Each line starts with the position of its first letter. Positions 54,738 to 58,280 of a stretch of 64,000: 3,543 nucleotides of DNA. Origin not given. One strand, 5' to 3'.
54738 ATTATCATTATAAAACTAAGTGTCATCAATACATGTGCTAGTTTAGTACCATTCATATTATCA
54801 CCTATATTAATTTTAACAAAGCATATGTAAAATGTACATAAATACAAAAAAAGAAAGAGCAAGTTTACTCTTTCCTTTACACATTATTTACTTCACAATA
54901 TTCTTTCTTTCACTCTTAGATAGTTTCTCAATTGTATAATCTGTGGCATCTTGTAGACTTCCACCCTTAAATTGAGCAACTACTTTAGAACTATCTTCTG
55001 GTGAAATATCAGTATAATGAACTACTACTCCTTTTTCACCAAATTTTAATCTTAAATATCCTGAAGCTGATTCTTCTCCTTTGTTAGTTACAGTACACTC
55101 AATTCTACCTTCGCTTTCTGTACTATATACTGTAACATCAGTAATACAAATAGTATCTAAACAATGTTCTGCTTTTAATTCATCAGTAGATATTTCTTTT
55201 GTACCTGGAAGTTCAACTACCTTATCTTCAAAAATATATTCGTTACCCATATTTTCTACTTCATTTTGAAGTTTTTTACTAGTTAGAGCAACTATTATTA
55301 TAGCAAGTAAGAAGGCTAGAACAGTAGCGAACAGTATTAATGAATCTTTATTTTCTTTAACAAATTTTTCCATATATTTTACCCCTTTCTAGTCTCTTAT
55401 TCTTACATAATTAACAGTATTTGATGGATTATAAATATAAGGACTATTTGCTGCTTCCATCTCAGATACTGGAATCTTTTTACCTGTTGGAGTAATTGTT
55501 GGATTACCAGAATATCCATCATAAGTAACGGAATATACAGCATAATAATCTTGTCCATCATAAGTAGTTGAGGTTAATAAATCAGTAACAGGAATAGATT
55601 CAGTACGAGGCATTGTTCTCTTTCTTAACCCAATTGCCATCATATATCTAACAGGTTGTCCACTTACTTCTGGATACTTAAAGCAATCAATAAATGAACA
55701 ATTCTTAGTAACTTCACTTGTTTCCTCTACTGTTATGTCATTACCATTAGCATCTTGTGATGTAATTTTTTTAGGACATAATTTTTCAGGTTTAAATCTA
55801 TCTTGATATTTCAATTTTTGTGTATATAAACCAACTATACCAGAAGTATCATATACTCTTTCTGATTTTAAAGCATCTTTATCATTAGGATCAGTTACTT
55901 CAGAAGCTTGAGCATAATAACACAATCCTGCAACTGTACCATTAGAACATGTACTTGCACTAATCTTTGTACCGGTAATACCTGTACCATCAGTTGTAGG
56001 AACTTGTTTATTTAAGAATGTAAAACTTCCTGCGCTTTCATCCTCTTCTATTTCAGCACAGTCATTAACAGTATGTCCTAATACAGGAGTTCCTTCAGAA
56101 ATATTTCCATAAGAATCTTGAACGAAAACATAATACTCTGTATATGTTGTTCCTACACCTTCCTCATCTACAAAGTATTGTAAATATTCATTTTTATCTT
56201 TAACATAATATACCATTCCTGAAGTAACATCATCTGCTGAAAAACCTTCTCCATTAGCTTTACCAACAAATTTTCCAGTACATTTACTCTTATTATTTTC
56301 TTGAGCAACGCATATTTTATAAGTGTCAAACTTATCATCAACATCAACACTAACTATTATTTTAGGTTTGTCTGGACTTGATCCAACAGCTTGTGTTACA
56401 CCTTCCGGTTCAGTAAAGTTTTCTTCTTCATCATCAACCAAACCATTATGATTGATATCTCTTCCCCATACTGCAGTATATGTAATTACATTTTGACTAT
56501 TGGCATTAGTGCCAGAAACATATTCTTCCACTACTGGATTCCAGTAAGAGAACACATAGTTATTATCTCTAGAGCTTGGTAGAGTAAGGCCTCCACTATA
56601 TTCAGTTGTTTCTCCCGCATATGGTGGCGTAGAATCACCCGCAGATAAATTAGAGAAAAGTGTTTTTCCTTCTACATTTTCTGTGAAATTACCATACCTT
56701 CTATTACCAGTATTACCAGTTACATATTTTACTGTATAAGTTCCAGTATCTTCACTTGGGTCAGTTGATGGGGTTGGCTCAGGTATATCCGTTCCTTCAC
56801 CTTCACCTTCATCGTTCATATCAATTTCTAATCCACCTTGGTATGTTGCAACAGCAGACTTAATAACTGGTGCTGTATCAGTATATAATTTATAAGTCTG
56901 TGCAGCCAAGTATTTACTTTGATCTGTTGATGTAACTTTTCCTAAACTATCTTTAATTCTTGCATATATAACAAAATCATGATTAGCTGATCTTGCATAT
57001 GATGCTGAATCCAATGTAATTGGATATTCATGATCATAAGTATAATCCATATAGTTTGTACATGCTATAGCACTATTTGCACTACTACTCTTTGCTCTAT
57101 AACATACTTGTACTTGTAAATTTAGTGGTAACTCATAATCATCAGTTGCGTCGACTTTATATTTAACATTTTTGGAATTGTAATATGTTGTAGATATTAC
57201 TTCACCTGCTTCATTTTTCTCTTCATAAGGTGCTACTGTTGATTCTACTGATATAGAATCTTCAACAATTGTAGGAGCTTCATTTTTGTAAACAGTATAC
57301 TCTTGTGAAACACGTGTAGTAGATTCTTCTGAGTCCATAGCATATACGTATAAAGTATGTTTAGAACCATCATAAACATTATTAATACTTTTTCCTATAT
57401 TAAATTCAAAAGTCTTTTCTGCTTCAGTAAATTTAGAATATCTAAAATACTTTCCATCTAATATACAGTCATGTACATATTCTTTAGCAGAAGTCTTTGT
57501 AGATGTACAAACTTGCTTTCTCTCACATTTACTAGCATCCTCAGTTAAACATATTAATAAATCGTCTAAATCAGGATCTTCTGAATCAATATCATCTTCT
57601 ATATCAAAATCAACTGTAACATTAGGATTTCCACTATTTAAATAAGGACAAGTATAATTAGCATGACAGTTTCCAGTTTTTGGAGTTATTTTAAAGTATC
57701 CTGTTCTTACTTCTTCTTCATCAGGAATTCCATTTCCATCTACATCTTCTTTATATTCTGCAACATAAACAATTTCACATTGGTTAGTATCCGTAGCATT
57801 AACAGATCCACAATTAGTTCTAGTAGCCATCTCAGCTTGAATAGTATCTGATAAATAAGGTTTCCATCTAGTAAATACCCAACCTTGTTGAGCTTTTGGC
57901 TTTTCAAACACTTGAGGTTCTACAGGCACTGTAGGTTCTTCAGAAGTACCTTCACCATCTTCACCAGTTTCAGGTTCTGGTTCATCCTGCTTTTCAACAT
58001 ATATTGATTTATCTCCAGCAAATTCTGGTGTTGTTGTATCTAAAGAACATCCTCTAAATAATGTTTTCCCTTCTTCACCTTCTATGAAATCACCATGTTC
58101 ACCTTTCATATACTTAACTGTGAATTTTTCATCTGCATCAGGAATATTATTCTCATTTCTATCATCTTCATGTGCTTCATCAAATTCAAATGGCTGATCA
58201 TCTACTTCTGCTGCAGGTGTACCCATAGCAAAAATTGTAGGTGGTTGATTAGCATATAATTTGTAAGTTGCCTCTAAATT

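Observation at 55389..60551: A 1720-aa giant pilin: a canonical prepilin signal fused to a long multi-domain adhesin-like shaft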

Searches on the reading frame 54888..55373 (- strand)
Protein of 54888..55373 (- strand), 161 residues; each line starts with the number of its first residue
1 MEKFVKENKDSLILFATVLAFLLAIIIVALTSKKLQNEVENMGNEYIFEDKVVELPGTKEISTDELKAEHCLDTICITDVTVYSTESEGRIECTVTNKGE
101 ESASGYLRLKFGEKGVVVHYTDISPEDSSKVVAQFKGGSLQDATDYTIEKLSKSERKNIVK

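Call 9: search_protein_families(library=pfam, proteins=[window:54888-55373:-], max_evalue=0.01)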
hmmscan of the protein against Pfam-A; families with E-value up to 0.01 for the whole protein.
window:54888-55373:- (161 aa): 0 families

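Call 50: search_protein_families(library=ncbifam, proteins=[window:54888-55373:-], max_evalue=0.01)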
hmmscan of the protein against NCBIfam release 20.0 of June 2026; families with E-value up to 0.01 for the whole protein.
window:54888-55373:- (161 aa): 0 families
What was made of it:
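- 54888..55373 (-): 161-aa bitopic membrane protein, 15 nt downstream of the pilin. It is a conserved partner gene. No Pfam or NCBIfam hit (calls 9, 50).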

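Call 80: find_homologous_proteins(query=window:54891-55373:-, max_evalue=0.001)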
Query window:54891-55373:- (161 aa): 2 proteins with E <= 0.001 among 58 candidates.
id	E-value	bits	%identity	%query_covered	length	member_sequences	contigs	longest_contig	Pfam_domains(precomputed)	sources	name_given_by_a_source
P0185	2.2e-96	338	100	100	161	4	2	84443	-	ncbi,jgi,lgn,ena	-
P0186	5.2e-53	197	55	100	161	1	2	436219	-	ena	-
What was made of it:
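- Tried and rejected: A search with the 161-aa partner: it found only two clusters because of the word index (call 80).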

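Call 91: find_encoding_contigs(protein=P0186, flank=10000, max_places=1)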
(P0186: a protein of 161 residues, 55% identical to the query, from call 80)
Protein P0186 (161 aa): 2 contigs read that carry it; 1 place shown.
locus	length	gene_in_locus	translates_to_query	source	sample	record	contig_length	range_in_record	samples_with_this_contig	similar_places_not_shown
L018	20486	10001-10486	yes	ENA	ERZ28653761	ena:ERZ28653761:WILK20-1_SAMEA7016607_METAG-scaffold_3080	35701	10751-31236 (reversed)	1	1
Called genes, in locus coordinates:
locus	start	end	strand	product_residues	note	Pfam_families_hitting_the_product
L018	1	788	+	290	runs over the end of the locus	PF10672:Methyltrans_SAM, PF03602:Cons_hypoth95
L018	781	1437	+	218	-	PF00849:PseudoU_synth_2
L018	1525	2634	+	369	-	-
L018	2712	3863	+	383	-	PF20706:GT4-conflict, PF00534:Glycos_transf_1, PF13692:Glyco_trans_1_4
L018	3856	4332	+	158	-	PF08660:Alg14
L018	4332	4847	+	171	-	PF04101:Glyco_tran_28_C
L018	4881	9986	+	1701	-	-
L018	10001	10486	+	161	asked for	-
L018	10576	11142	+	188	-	-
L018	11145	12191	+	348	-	PF09992:NAGPA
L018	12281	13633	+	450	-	-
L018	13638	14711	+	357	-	PF09992:NAGPA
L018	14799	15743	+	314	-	PF00149:Metallophos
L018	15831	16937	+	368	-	-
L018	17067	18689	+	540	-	PF13343:SBP_bac_6 (faint), PF13531:SBP_bac_11, PF13416:SBP_bac_8 (weak), PF00092:VWA, PF13519:VWA_2, PF13768:VWA_3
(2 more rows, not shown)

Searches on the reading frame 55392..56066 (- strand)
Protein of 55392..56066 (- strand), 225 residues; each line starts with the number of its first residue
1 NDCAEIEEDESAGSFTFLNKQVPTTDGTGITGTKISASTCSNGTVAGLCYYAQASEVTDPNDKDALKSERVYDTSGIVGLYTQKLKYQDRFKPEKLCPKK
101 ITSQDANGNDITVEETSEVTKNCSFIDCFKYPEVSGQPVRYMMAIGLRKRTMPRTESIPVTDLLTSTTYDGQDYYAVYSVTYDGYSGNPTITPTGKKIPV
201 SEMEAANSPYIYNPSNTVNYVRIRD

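Call 26: search_protein_families(library=pfam, proteins=[window:55392-56066:-], max_evalue=10)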
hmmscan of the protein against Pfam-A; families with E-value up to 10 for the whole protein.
window:55392-56066:- (225 aa): 0 families

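Call 66: search_protein_representatives(alignment_id=A4)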
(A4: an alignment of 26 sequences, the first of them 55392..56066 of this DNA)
Query: 26 sequences, 202 profile positions. Proteins with E-value up to 0.001 (for the whole library): 89; up to 1e-10: 70; up to 1e-30: 45. The best 89 are listed.
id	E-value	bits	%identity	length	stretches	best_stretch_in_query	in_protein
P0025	1.0e-48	182.1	-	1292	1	1-200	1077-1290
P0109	3.8e-47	177.0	-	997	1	1-200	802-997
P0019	1.4e-46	175.1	-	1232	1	1-200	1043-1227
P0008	2.7e-46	174.2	-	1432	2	1-198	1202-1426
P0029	3.2e-46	174.0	-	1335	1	8-200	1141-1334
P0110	4.8e-46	173.4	-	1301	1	1-200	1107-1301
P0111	5.4e-46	173.3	-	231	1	12-200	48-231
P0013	7.5e-45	169.5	-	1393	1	1-200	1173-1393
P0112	3.4e-44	167.4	-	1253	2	1-200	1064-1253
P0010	7.7e-44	166.2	-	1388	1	1-200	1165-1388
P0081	1.4e-43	165.4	-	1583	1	1-201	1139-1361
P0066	9.0e-43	162.8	-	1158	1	1-201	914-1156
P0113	1.8e-42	161.7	-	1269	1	1-200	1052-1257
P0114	8.0e-42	159.7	-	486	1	7-201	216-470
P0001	3.4e-41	157.6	-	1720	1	1-200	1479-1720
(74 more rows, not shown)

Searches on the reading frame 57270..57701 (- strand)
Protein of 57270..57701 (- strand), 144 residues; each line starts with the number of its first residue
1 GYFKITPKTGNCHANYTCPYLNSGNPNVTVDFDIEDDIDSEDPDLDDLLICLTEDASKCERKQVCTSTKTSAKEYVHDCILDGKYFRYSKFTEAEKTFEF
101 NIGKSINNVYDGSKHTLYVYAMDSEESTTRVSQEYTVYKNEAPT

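Call 26: search_protein_families(library=pfam, proteins=[window:57270-57701:-], max_evalue=10)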
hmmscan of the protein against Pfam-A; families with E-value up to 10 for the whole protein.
window:57270-57701:- (144 aa): 1 family
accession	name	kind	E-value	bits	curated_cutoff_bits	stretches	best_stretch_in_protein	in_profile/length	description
PF12947.13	EGF_3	-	2.7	8.7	28.5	1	8-21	4-17/36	EGF domain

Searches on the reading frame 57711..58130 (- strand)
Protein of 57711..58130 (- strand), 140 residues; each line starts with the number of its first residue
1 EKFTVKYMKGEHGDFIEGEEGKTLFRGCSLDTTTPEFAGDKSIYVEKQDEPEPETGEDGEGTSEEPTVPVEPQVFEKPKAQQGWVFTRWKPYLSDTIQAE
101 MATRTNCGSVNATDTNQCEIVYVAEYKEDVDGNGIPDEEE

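Call 71: search_solved_structures(query=A5, max_evalue=10, show_alignments=2)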
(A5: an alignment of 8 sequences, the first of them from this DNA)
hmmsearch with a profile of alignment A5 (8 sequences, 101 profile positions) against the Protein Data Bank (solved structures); distinct sequences matched with E-value up to 10: 2.
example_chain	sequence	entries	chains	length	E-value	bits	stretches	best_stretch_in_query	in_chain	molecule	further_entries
6yw5_BB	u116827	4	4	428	0.33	14.7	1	11-67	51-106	Mito ribosomal protein S2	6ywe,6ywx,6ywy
1mnm_A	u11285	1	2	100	0.89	13.3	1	13-74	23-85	PROTEIN (MCM1 TRANSCRIPTIONAL REGULATOR)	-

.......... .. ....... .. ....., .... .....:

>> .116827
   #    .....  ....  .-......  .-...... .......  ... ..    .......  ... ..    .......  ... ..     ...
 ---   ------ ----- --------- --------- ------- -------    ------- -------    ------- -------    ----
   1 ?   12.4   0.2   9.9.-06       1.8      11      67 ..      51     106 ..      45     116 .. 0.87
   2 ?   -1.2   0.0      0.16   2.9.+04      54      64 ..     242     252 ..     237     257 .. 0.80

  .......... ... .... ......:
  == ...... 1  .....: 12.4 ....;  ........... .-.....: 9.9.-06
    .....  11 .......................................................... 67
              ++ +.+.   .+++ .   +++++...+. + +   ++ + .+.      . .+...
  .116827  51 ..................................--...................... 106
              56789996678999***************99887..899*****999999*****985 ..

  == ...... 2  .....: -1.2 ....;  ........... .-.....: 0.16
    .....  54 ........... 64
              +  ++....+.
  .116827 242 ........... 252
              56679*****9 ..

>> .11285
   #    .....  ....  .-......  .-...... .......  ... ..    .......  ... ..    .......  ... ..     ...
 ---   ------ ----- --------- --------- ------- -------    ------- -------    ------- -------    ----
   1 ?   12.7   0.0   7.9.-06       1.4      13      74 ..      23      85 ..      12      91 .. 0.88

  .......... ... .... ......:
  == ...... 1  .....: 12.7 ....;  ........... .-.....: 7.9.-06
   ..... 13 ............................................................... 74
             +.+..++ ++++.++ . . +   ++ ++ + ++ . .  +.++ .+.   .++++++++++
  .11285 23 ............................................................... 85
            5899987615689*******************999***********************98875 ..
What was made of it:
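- On Flg_new / InlB B-repeat (claimed for the two inserts): The profile finds no PDB relative (call 71).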

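Call 72: search_protein_families(library=pfam, alignment_id=A5, max_evalue=10)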
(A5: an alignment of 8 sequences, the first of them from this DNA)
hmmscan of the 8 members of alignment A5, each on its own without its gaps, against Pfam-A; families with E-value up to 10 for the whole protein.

A. member 1, seq(140 aa): 0 families

B. families by the number of members that match (of 8 scanned): 3 families
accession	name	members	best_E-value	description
PF18998.6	Flg_new_2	2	0.21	Divergent InlB B-repeat domain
PF05901.16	Excalibur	1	0.084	Excalibur calcium-binding domain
PF14835.12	zf-RING_6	1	0.18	zf-RING of BARD1-type protein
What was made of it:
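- On Flg_new / InlB B-repeat (claimed for the two inserts): Across 8 copies, the best is Flg_new_2 at E=0.21 in 2 copies (call 72).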
